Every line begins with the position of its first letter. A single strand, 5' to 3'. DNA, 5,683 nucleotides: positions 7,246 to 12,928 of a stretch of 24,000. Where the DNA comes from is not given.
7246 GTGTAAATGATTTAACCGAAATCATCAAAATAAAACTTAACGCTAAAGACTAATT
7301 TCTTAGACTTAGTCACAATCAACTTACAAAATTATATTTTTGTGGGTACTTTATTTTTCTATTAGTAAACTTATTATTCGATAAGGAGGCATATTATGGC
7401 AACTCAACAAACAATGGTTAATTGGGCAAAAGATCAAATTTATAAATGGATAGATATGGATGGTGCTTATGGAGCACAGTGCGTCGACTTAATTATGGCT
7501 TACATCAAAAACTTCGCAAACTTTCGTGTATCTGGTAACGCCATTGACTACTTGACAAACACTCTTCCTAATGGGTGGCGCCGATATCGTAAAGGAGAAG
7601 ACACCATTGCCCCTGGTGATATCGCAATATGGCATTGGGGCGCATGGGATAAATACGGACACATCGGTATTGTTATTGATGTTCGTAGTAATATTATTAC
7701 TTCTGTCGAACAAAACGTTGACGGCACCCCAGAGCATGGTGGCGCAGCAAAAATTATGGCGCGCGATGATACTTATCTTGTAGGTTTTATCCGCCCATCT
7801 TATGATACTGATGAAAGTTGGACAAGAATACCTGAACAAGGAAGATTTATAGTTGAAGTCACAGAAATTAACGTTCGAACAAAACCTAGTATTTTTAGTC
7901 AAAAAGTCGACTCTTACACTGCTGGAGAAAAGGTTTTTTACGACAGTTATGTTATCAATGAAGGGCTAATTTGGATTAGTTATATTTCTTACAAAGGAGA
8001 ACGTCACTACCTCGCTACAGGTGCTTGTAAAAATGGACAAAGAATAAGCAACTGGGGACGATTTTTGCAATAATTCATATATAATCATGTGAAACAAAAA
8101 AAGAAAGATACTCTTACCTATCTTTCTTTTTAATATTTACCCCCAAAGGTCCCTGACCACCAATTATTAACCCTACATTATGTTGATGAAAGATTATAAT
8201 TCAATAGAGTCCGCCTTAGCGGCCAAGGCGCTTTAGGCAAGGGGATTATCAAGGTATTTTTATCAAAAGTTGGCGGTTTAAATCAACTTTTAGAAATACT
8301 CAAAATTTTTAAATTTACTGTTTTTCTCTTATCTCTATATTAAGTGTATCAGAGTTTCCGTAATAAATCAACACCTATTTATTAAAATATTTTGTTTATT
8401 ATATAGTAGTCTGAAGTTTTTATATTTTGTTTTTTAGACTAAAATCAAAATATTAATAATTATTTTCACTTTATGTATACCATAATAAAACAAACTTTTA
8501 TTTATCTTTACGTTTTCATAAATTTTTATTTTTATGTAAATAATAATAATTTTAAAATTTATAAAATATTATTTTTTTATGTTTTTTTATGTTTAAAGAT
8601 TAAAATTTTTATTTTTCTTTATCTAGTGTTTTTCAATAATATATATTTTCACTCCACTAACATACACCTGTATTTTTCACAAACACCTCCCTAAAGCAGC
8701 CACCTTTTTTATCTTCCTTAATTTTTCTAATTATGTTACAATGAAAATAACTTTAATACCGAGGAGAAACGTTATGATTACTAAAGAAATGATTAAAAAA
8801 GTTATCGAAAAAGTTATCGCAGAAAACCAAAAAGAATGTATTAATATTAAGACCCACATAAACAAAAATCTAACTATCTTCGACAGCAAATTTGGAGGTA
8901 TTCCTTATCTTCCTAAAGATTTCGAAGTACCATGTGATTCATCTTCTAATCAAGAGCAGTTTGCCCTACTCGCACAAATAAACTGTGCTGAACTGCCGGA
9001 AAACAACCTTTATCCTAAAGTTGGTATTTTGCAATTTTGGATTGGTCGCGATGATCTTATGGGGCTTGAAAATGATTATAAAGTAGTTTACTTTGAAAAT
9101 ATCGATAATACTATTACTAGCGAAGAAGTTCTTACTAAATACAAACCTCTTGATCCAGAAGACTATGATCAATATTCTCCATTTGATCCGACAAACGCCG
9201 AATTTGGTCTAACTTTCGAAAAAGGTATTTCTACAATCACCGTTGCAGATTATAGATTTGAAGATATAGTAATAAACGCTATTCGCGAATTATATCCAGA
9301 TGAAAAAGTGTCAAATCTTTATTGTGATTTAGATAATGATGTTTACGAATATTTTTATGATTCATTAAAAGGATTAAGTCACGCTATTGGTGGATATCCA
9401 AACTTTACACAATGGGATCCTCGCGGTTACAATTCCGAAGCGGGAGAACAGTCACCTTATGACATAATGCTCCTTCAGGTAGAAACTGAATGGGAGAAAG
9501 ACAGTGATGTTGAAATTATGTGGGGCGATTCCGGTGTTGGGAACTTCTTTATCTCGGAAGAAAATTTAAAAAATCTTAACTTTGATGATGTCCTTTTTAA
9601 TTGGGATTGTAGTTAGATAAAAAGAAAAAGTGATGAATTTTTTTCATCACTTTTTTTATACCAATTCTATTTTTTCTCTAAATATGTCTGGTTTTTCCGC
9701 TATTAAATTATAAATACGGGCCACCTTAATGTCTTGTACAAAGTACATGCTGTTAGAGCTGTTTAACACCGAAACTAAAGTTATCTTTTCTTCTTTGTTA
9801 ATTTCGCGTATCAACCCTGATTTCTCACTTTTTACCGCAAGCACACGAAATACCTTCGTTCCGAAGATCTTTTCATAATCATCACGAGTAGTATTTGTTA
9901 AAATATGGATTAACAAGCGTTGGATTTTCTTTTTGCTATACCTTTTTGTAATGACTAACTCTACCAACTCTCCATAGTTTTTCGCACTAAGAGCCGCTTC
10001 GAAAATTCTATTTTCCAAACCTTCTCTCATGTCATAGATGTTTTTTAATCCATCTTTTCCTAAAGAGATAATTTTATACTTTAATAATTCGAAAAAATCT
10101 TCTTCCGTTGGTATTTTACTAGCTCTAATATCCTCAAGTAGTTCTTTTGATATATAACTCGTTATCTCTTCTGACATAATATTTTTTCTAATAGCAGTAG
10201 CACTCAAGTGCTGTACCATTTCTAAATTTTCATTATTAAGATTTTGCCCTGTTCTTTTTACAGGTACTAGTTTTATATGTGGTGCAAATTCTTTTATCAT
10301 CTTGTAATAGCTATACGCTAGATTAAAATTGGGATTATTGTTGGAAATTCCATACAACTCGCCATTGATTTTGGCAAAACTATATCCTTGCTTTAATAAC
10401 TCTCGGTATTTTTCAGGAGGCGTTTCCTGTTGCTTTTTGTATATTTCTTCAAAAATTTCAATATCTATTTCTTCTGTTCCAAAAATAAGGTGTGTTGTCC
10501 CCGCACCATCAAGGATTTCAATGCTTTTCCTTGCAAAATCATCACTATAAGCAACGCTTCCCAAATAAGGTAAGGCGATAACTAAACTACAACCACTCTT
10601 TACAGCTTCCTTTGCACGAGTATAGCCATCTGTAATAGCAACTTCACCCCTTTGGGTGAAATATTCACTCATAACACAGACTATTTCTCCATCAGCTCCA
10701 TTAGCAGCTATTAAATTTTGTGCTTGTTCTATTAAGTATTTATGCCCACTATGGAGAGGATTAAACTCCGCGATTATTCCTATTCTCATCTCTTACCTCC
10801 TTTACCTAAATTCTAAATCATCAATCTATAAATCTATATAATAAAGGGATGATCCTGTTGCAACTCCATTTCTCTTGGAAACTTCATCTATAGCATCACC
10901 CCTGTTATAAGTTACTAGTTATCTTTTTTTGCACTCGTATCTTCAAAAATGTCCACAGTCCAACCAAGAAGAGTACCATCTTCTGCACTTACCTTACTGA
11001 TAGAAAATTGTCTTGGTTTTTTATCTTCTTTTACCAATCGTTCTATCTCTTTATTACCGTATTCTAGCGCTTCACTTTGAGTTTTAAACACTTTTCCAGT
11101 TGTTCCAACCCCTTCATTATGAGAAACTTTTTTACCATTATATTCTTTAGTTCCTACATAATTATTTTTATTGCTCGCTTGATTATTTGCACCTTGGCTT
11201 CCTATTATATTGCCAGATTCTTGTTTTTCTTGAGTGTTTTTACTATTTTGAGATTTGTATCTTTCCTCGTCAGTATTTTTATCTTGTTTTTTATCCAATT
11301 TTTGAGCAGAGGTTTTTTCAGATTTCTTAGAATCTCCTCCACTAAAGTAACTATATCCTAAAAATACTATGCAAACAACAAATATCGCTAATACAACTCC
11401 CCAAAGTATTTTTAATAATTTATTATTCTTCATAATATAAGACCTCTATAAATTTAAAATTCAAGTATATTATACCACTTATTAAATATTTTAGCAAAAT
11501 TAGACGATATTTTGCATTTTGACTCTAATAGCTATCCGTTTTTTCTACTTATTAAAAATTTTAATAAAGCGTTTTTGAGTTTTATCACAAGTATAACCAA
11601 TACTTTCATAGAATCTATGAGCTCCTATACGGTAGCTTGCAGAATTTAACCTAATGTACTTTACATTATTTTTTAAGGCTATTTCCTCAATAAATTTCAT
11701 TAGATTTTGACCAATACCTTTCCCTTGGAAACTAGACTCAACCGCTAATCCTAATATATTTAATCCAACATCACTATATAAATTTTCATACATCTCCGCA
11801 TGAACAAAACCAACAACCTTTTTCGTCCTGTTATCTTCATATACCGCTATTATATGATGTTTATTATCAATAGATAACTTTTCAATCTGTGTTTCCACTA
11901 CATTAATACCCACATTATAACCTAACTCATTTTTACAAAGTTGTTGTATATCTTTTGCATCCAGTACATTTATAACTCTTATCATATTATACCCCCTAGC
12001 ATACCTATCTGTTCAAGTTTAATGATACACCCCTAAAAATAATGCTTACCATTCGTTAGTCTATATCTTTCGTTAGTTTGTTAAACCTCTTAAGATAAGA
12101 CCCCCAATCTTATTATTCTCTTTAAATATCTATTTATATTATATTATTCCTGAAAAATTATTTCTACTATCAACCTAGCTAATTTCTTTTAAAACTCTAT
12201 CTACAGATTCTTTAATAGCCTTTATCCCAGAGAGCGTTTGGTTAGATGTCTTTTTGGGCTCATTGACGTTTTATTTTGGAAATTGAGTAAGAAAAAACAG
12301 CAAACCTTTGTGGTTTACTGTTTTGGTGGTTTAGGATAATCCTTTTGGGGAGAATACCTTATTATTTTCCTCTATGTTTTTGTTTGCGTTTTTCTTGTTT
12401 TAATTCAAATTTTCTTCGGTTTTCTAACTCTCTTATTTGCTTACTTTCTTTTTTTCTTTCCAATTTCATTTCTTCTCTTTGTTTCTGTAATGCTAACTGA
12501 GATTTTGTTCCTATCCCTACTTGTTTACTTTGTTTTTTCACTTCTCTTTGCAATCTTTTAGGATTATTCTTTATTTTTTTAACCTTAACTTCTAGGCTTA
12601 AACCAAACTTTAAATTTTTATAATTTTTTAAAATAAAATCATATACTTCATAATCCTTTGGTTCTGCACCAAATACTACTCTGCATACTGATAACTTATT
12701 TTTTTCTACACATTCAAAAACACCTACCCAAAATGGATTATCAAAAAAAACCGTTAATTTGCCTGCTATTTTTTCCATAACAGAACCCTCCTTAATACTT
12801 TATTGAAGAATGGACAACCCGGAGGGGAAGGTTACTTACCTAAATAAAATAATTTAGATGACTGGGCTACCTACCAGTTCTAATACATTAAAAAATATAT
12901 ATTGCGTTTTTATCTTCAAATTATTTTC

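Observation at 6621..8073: DUF1659 - DUF2922 - YvrJ - CHAP/SH3b endolysin cassette with no prophage around it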

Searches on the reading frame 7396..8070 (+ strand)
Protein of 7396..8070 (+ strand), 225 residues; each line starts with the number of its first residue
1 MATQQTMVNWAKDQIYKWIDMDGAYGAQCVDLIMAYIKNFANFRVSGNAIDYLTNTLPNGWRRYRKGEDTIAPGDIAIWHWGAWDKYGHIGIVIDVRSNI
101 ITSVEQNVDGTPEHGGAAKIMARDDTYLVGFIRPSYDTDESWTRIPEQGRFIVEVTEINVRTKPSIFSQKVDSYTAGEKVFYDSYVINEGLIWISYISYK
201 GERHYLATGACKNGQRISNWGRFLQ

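Call 3: search_protein_families(library=pfam, proteins=[window:7396-8070:+], max_evalue=1)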
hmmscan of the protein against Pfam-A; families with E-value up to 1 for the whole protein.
window:7396-8070:+ (225 aa): 4 families
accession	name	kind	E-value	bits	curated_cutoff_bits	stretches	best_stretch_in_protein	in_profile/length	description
PF05257.22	CHAP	-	3.6e-13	50.3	26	1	21-107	4-81/81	CHAP domain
PF08460.16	SH3_5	-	3.1e-12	46.8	22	1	144-207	2-67/68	Bacterial SH3 domain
PF08239.17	SH3_3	-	0.0058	17.2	27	1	158-206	3-48/54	Bacterial SH3 domain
PF25185.1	Tad3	-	0.0088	16.2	27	1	7-57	3-55/119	Type I Thoeris inhibitor Tad3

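Call 8: find_homologous_proteins(query=window:7396-8070:+)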
Query window:7396-8070:+ (225 aa): 118 proteins with E <= 0.001 among 196 candidates.
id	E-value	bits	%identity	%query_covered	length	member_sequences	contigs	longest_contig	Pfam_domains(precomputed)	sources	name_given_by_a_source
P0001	1.7e-144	497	94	100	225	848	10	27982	PF05257.23,PF08460.17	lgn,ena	-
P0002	2.2e-109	383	70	99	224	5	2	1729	PF05257.23,PF08460.17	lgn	-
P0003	9.1e-107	374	70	99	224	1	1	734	PF05257.23,PF08460.17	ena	-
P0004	1.5e-106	373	70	99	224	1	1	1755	PF05257.23,PF08460.17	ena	-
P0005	3.9e-106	372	72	99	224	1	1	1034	PF05257.23,PF08460.17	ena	-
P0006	6.0e-106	371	69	100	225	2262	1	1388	PF05257.23,PF08460.17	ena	-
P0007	7.4e-106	371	70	99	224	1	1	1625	PF05257.23,PF08460.17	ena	-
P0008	9.2e-106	371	71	99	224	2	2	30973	PF05257.23,PF08460.17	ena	-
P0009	1.3e-105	370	71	99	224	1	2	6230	PF05257.23,PF08460.17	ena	-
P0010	1.4e-105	370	69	99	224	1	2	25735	PF05257.23,PF08460.17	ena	-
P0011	1.9e-105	370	69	99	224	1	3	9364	PF05257.23,PF08460.17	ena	-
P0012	1.9e-105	370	69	99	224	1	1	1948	PF05257.23,PF08460.17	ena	-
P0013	2.1e-105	370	70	99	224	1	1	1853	PF05257.23,PF08460.17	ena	-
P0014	2.7e-105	369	69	99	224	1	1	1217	PF05257.23,PF08460.17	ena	-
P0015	2.7e-105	369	69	99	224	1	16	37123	PF05257.23,PF08460.17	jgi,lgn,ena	-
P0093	5.8e-56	208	45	98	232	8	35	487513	PF05257.23,PF08460.17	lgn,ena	-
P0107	5.2e-49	185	63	57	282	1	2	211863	PF19127.7,PF05257.23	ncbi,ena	-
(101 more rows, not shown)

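Call 11: search_protein_families(library=phrogs, proteins=[window:7396-8070:+], max_evalue=1)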
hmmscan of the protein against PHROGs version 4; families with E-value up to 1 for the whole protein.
window:7396-8070:+ (225 aa): 25 families
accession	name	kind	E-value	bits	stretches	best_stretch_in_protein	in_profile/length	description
phrog_1309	-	lysis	2.9e-42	146.5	1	17-223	184-409/410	endolysin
phrog_635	-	lysis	2.3e-33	116.8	2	1-141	4-148/463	endolysin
phrog_7887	-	lysis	6.7e-23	82.6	1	1-143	1-147/238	endolysin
phrog_759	-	other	6.2e-22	79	1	3-176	12-188/625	tail associated cell-wall hydrolase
phrog_8781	-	lysis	7.5e-22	79.1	1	3-113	5-121/178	endolysin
phrog_8577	-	lysis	3.8e-21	76.7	1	1-140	1-163/453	endolysin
phrog_489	-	lysis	4.4e-16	59.7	2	3-138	4-144/459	endolysin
phrog_37633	-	lysis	1.3e-11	45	1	7-174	8-178/375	endolysin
phrog_833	-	lysis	7.1e-11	43.3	1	129-223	215-293/294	endolysin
phrog_12367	-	lysis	2e-10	41.8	1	3-196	6-215/252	endolysin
phrog_7470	-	lysis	1.1e-08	35.3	1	1-194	1-201/532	amidase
phrog_9225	-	unknown function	2.7e-08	34.4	2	8-48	11-51/293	-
phrog_5404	-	lysis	8.6e-08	33.5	1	147-223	17-95/98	endolysin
phrog_29272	-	lysis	1.1e-07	32.3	1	8-134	305-432/436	endolysin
phrog_13463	-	lysis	9.9e-06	26.3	1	153-223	248-317/318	endolysin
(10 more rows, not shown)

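Call 12: search_protein_families(library=ncbifam, proteins=[window:7396-8070:+], max_evalue=0.1)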
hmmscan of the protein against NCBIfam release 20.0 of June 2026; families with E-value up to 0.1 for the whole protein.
window:7396-8070:+ (225 aa): 3 families
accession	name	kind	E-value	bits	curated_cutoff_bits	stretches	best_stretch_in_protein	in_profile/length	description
NF052572.1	PtdglycHdlsScrM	equivalog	7.6e-13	48.2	400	1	84-210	122-256/373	peptidoglycan hydrolase ScrM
NF046104.1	PptglHdxlasePcsB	equivalog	0.0049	16.1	450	1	70-111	338-377/400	peptidoglycan hydrolase PcsB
NF007801.0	PRK10507.1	equivalog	0.0063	14.8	882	1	64-115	104-157/619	bifunctional glutathionylspermidine amidase/synthase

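Call 22: find_encoding_contigs(protein=P0093, flank=6000, max_places=3)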
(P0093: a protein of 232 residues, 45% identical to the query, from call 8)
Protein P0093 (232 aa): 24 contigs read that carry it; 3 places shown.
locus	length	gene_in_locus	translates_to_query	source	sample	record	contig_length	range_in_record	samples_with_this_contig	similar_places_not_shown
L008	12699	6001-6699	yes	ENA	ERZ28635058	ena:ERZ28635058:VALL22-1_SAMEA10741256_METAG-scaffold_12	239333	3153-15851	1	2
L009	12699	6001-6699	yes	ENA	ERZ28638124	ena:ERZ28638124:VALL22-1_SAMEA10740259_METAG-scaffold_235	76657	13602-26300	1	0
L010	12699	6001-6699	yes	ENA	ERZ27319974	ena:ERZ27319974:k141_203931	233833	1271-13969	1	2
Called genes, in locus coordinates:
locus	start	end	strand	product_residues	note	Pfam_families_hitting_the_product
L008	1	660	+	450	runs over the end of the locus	PF05265:DUF723 (faint), PF14311:DUF4379 (faint)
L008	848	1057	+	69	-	-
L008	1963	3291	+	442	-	PF00154:RecA_N (faint), PF13481:AAA_25, PF00485:PRK (weak)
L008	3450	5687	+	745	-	PF00562:RNA_pol_Rpb2_6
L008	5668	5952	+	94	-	-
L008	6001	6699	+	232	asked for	PF05257:CHAP, PF08460:SH3_5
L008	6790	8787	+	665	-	PF22745:Nlig-Ia (weak), PF01653:DNA_ligase_aden, PF03120:OB_DNA_ligase, PF00533:BRCT, PF12738:PTCB-BRCT (faint)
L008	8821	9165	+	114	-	-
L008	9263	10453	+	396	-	-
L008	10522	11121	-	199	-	-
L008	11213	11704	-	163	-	-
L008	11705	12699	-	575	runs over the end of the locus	-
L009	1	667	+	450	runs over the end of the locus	PF05265:DUF723 (faint), PF14311:DUF4379 (faint)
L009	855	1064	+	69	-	-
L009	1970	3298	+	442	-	PF00154:RecA_N (faint), PF13481:AAA_25 (weak), PF00485:PRK (faint)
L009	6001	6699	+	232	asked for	PF05257:CHAP, PF08460:SH3_5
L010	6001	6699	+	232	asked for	PF05257:CHAP, PF08460:SH3_5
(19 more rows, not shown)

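Call 23: find_encoding_contigs(protein=P0107, flank=6000, max_places=3)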
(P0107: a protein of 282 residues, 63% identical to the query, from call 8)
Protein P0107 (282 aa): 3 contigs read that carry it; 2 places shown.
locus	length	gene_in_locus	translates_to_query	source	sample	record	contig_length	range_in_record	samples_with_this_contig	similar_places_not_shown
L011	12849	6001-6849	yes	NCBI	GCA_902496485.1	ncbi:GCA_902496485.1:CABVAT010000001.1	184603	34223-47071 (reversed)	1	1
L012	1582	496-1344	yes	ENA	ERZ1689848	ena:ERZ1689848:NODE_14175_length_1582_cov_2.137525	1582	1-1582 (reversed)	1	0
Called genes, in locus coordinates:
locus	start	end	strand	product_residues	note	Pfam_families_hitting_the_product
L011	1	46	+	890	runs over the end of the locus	-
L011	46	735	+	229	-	-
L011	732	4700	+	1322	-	PF06605:Prophage_tail, PF13884:Peptidase_S74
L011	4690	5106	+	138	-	PF07104:DUF1366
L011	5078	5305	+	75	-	-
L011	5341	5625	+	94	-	PF24073:DUF7365 (weak)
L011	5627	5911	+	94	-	PF04531:Phage_holin_1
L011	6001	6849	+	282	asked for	PF05257:CHAP, PF19127:Choline_bind_3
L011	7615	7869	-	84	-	PF01106:NifU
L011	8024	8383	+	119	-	PF01521:Fe-S_biosyn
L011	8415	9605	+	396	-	PF00070:Pyr_redox (faint), PF07992:Pyr_redox_2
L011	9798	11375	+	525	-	PF13673:Acetyltransf_10 (faint), PF21926:FeeM (weak), PF00266:Aminotran_5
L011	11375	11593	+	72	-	PF07288:RpoY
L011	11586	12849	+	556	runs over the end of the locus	PF00753:Lactamase_B, PF12706:Lactamase_B_2, PF23023:Anti-Pycsar_Apyc1 (faint), PF22505:RNase_J_b_CASP, PF07521:RMMBL, PF17770:RNase_J_C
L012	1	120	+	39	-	?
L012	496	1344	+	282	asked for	PF05257:CHAP, PF19127:Choline_bind_3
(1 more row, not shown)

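Call 71: find_related_loci(query=window:7396-8070:+, collection=viral_contigs, flank=10000)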
Query window:7396-8070:+ (225 aa) in viral_contigs; peptide patterns used: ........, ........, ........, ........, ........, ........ (x = any residue, [..] = any of these).
1 stretches matched a pattern, but none encodes a relative of the query by tblastn (E <= 1e-3).

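Call 122: search_protein_families(library=padloc, proteins=[window:7396-8070:+], max_evalue=0.01)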
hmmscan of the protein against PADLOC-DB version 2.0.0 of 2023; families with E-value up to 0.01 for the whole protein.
window:7396-8070:+ (225 aa): 0 families

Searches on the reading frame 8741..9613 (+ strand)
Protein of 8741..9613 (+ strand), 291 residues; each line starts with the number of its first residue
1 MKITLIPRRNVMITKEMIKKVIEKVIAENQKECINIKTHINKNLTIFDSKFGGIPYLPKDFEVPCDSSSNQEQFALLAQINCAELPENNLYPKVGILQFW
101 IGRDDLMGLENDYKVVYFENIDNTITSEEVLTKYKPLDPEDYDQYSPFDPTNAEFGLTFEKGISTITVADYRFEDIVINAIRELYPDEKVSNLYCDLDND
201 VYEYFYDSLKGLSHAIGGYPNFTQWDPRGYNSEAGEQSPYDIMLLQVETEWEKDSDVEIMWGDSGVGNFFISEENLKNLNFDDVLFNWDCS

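Call 5: search_protein_families(library=pfam, proteins=[window:8741-9613:+], max_evalue=0.001)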
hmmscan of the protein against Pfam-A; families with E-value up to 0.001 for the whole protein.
window:8741-9613:+ (291 aa): 1 family
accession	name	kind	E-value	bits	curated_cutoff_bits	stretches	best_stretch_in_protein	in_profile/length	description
PF09234.15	DUF1963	-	1e-57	196.4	23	1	49-290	1-216/216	Domain of unknown function (DUF1963)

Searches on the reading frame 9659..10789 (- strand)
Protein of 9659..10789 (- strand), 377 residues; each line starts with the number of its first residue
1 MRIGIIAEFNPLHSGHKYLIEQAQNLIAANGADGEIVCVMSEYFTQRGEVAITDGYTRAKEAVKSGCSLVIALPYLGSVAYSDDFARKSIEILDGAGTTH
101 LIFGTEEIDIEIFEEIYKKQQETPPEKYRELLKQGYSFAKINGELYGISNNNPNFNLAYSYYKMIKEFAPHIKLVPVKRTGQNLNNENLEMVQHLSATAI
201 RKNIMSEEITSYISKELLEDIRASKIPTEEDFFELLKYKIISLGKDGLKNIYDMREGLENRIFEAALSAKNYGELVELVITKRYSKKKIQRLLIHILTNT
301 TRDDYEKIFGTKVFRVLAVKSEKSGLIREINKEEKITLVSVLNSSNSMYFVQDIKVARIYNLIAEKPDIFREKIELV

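Call 5: search_protein_families(library=pfam, proteins=[window:9659-10789:-], max_evalue=0.001)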
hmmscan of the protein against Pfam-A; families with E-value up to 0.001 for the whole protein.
window:9659-10789:- (377 aa): 2 families
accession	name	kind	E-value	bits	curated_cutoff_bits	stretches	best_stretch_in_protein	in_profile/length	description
PF05636.17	HIGH_NTase1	-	2.4e-91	307.5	27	1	3-366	4-392/402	HIGH Nucleotidyl Transferase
PF01467.32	CTP_transf_like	-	0.00021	22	21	0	9-51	6-43/133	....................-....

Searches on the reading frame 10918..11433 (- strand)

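Call 5: search_protein_families(library=pfam, proteins=[window:10918-11433:-], max_evalue=0.001)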
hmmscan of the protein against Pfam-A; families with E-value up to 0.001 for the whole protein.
window:10918-11433:- (172 aa): 0 families

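Call 12: search_protein_families(library=ncbifam, proteins=[window:10918-11433:-], max_evalue=0.1)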
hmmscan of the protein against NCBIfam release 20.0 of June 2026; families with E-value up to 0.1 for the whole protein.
window:10918-11433:- (172 aa): 11 families
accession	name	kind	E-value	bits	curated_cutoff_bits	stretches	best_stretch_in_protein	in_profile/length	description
NF042931.1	SAG1386_EF1546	equivalog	0.00018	21.6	80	1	4-91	24-110/158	SAG1386/EF1546 family surface-associated protein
NF002357.0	PRK01318.2-4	equivalog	0.0037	16.1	479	1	13-73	11-74/532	membrane protein insertase YidC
NF033483.0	PknB_PASTA_kin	equivalog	0.0038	16.3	450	1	7-133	333-460/563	Stk1 family PASTA domain-containing Ser/Thr kinase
NF002353.0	PRK01318.1-4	equivalog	0.0064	15.2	365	1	13-79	8-72/596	membrane protein insertase YidC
NF045939.1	MHJ_0274_fam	hypoth_equivalog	0.014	15.2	80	1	9-56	2-49/165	MHJ_0274 family protein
NF006283.1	PRK08455.1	equivalog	0.017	14.7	187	1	6-73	15-83/182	flagellar basal body-associated protein FliL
NF058671.1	sortase_SrtD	exception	0.018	14.7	140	1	15-97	3-84/187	class D sortase, LPxTATN-specific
NF033745.1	class_C_sortase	subfamily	0.028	14.1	160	1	15-103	2-87/220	class C sortase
TIGR02205.1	septum_zipA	equivalog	0.03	14.4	119.65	1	10-86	5-82/284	cell division protein ZipA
NF045771.1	MPN454_MG319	equivalog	0.049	13.9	60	1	5-98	5-79/133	MG319/MPN454 family protein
TIGR01495.1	ETRAMP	paralog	0.074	13.1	32.75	0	5-53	2-46/85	ETRAMP family protein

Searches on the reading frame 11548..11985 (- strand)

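Call 5: search_protein_families(library=pfam, proteins=[window:11548-11985:-], max_evalue=0.001)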
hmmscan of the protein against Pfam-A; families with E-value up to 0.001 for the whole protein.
window:11548-11985:- (146 aa): 4 families
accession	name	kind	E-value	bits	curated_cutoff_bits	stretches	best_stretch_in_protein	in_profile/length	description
PF00583.31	Acetyltransf_1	-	1.6e-14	54.6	20.7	1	33-131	24-116/116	Acetyltransferase (GNAT) family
PF13508.13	Acetyltransf_7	-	2.4e-14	53.9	27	1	44-132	3-83/84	Acetyltransferase (GNAT) domain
PF13673.13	Acetyltransf_10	-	4.1e-10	40.2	23.6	1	38-137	26-113/128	Acetyltransferase (GNAT) domain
PF13420.13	Acetyltransf_4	-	6e-09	36.5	24.3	1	2-146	1-149/155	Acetyltransferase (GNAT) domain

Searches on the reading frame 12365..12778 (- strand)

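Call 6: search_protein_families(library=pfam, proteins=[window:12365-12778:-], max_evalue=0.001)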
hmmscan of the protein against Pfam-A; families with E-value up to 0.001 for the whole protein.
window:12365-12778:- (138 aa): 1 family
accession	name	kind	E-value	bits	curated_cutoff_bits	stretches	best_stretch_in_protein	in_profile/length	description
PF11208.13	DUF2992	-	4e-51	173.1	23.8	1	8-138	1-132/132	Protein of unknown function (DUF2992)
